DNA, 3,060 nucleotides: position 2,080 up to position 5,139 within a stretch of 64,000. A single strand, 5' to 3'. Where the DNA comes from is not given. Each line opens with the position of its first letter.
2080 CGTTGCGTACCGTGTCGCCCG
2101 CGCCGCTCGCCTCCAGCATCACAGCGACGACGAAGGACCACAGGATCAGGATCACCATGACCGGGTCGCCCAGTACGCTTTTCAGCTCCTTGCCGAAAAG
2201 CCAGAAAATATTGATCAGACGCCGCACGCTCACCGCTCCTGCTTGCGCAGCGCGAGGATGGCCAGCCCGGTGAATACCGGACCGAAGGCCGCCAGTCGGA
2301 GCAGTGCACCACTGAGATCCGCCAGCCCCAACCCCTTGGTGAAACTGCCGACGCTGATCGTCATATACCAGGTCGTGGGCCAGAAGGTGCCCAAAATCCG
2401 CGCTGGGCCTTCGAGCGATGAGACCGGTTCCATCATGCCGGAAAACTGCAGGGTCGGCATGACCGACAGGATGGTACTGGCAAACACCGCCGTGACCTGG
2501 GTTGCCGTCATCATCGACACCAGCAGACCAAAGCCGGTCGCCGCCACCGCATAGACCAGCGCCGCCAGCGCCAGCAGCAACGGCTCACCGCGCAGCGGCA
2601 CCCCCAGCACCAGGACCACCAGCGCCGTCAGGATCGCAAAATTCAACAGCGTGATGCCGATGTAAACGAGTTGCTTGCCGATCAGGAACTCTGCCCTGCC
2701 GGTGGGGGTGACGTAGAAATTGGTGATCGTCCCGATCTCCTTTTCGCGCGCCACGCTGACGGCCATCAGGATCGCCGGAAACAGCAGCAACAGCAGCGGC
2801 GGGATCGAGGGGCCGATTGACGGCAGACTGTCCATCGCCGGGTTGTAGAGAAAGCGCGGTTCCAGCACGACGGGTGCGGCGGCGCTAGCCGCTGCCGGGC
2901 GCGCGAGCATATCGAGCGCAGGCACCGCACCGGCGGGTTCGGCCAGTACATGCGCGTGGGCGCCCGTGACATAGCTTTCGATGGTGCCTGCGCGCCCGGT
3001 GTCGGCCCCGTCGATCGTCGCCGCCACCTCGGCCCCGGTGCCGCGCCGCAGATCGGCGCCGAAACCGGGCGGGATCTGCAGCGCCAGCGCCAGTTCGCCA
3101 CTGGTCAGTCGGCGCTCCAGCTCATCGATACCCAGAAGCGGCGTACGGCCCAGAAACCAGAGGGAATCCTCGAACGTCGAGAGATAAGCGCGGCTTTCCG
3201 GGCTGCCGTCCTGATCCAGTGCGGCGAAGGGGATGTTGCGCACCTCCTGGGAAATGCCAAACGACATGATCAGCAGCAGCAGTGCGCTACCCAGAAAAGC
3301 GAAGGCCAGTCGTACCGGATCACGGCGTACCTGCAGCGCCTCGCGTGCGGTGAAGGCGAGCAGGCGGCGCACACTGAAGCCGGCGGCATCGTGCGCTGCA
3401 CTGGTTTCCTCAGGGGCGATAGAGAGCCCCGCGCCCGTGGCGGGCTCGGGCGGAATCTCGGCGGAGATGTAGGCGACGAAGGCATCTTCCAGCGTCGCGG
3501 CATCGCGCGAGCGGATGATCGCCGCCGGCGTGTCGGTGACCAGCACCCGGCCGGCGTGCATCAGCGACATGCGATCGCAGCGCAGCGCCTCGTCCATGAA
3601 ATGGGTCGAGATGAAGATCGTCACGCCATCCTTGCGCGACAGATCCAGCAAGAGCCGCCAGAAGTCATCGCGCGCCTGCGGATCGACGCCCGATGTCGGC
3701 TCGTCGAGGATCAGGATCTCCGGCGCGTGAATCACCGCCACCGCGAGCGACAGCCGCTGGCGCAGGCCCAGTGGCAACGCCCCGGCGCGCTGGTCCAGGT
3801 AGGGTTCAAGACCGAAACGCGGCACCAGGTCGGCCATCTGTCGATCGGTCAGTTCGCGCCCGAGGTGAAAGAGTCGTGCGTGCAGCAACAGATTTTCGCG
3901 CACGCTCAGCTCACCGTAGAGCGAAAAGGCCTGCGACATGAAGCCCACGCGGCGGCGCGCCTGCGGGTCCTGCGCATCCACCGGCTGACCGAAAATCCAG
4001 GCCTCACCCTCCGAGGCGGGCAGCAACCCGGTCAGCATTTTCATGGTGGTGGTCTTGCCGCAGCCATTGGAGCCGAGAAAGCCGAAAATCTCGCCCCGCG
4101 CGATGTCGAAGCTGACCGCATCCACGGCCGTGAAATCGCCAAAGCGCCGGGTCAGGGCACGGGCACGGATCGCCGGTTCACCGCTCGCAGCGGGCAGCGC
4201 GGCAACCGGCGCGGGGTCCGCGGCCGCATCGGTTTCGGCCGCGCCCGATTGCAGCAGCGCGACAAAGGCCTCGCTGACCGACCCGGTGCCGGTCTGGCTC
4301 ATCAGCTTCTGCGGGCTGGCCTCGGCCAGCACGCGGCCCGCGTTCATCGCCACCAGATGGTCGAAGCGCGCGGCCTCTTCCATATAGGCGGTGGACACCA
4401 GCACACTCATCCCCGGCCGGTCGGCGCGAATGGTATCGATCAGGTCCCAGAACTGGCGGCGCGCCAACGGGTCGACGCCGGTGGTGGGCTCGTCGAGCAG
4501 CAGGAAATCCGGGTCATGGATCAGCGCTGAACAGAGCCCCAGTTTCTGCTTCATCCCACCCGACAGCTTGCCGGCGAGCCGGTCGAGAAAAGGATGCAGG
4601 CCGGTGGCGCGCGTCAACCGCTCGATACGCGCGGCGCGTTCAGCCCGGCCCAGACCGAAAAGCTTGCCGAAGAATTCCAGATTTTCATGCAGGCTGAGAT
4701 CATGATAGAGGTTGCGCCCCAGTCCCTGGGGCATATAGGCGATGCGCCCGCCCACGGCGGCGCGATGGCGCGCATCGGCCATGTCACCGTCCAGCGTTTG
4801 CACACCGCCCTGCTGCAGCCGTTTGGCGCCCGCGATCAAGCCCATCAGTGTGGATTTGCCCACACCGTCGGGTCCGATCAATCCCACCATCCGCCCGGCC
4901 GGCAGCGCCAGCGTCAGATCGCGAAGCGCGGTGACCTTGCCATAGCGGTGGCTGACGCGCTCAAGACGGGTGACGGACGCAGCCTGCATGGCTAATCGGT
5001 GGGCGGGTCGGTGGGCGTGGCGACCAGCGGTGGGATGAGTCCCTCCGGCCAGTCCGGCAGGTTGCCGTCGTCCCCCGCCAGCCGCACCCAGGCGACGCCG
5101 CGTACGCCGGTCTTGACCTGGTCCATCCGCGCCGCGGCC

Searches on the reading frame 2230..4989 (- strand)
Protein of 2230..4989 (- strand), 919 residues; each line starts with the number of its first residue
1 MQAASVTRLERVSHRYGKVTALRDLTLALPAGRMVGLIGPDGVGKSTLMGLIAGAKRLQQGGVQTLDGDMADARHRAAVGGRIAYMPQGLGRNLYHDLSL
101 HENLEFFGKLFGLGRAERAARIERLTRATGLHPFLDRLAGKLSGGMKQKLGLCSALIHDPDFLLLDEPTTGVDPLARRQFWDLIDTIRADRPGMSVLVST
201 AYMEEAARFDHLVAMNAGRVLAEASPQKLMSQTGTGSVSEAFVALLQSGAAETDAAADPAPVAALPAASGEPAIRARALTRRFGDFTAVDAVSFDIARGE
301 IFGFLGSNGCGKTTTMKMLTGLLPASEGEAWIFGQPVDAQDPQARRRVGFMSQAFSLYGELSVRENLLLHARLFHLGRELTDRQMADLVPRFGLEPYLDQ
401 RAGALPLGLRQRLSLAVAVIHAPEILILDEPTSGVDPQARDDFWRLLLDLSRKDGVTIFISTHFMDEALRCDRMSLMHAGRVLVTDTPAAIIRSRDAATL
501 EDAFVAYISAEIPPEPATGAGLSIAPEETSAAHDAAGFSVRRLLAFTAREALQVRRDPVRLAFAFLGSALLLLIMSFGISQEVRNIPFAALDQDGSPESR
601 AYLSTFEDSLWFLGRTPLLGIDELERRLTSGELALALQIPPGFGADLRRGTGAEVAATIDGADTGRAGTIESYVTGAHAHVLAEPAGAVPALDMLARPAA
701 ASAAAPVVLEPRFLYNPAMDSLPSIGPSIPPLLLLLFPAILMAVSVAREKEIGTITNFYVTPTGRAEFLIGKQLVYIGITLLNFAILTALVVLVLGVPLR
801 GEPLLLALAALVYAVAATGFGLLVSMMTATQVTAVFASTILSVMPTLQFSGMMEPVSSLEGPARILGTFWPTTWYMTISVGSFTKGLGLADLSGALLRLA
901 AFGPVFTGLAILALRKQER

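Call 83: find_encoding_contigs(protein=window:2230-4989:-, flank=10000, max_places=1)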
Protein window:2230-4989:- (919 aa): 3 contigs read that carry it; 1 place shown.
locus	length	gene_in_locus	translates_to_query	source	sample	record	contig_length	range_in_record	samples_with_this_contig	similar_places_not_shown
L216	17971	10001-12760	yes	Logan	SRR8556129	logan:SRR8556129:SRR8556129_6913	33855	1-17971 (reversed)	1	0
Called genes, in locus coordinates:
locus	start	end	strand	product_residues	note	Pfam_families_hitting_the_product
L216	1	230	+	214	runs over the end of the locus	PF02508:Rnf-Nqr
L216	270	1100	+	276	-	PF02508:Rnf-Nqr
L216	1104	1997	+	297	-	PF13187:Fer4_9 (faint), PF13237:Fer4_10 (faint), PF13484:Fer4_16 (faint), PF00037:Fer4 (faint), PF04060:FeS, PF12838:Fer4_7 (weak), PF14697:Fer4_21, PF12838:Fer4_7 (weak)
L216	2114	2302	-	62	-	-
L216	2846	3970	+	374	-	-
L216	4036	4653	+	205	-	-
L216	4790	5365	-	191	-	PF10027:DUF2269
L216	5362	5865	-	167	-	PF10027:DUF2269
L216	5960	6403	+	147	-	PF12802:MarR_2, PF13551:HTH_29 (weak)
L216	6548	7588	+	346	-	PF26549:Tricorn_N (faint), PF07676:PD40 (faint), PF26550:Tricorn_2nd (faint)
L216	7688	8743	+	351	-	PF08240:ADH_N, PF00107:ADH_zinc_N, PF13602:ADH_zinc_N_2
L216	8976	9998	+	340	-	PF25876:HH_MFP_RND (weak)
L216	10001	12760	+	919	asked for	PF00005:ABC_tran, PF13304:AAA_21 (weak), PF00005:ABC_tran, PF13304:AAA_21 (weak), PF12679:ABC2_membrane_2, PF12698:ABC2_membrane_3, PF01061:ABC2_membrane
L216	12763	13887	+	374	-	PF12679:ABC2_membrane_2, PF12698:ABC2_membrane_3, PF01061:ABC2_membrane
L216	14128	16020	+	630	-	PF00916:Sulfate_transp, PF01740:STAS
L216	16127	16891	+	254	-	PF00149:Metallophos, PF12850:Metallophos_2 (weak)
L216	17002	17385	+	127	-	PF01243:PNPOx_N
